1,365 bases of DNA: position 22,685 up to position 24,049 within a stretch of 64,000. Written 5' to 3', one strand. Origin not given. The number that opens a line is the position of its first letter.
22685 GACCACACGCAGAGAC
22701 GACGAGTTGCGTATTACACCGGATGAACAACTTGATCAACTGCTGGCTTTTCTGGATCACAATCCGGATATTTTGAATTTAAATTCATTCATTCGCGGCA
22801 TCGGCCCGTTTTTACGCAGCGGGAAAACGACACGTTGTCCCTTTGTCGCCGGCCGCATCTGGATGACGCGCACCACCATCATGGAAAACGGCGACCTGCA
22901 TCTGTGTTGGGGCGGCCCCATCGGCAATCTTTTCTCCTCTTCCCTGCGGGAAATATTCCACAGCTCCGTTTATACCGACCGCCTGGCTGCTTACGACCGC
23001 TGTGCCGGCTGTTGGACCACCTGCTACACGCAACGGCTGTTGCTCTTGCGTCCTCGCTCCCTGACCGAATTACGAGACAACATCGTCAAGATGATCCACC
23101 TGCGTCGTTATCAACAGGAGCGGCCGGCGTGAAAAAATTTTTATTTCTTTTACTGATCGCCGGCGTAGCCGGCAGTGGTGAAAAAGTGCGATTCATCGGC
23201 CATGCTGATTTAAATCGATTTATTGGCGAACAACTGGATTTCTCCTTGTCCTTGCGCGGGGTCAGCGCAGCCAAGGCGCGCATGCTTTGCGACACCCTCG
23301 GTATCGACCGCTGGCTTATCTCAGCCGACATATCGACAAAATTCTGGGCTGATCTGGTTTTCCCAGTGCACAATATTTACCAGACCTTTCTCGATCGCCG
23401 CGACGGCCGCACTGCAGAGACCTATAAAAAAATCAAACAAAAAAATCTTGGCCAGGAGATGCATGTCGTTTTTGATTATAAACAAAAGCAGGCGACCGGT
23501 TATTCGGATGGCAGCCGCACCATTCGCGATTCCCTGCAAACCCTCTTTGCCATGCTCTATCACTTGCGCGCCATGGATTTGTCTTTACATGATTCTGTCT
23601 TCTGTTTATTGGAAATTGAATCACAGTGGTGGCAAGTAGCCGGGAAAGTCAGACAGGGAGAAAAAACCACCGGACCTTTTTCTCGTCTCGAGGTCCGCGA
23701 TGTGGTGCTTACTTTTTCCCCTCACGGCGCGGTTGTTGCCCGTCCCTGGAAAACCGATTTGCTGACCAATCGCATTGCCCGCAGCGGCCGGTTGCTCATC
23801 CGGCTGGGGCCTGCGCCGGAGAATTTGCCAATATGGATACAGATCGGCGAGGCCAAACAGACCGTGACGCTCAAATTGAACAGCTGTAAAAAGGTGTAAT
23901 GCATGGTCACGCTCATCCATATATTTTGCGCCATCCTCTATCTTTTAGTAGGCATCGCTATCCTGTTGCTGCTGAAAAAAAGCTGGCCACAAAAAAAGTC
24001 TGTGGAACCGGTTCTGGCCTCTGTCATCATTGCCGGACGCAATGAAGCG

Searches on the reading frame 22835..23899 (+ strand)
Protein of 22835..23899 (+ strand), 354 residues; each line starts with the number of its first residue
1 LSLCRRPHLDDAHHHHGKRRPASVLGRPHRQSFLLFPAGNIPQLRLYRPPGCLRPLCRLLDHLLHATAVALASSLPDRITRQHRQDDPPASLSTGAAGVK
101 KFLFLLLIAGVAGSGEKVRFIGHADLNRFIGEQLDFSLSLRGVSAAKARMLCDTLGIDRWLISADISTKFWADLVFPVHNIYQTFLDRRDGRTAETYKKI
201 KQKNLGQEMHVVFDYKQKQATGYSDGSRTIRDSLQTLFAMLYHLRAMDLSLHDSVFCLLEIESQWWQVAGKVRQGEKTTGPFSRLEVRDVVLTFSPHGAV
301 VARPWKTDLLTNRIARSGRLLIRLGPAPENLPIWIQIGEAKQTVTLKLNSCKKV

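Call 4: search_protein_families(library=pfam, proteins=[window:22835-23899:+], max_evalue=0.01)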
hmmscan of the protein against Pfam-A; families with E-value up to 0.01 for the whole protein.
window:22835-23899:+ (354 aa): 1 family
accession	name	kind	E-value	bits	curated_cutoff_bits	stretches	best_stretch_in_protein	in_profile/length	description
PF11306.15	DUF3108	-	3.3e-07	30.8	26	1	136-227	2-95/209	Protein of unknown function (DUF3108)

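Call 5: search_protein_families(library=ncbifam, proteins=[window:22835-23899:+], max_evalue=0.01)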
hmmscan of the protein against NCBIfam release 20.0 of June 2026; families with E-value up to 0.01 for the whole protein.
window:22835-23899:+ (354 aa): 0 families

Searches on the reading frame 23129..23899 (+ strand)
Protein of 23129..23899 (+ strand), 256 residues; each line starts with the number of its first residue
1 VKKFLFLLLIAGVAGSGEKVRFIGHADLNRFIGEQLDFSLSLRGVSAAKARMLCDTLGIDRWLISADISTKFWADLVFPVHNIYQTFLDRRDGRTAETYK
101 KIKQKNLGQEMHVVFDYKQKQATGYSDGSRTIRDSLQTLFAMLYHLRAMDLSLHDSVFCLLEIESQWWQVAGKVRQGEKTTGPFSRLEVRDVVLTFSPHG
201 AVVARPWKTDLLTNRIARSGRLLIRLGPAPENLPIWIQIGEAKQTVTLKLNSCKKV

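Call 68: search_protein_families(library=ncbifam, proteins=[window:23129-23899:+], max_evalue=0.01)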
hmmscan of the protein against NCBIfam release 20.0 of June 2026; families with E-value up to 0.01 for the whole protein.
window:23129-23899:+ (256 aa): 0 families

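Call 82: search_solved_structures(query=A5, max_evalue=10, show_alignments=1)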
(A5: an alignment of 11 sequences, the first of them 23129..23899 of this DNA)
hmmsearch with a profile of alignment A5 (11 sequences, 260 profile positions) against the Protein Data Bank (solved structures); distinct sequences matched with E-value up to 10: 1.
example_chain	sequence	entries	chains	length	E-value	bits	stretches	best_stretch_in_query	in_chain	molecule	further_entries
8ro0_D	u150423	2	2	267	0.077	15.2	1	75-120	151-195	Protein isy-1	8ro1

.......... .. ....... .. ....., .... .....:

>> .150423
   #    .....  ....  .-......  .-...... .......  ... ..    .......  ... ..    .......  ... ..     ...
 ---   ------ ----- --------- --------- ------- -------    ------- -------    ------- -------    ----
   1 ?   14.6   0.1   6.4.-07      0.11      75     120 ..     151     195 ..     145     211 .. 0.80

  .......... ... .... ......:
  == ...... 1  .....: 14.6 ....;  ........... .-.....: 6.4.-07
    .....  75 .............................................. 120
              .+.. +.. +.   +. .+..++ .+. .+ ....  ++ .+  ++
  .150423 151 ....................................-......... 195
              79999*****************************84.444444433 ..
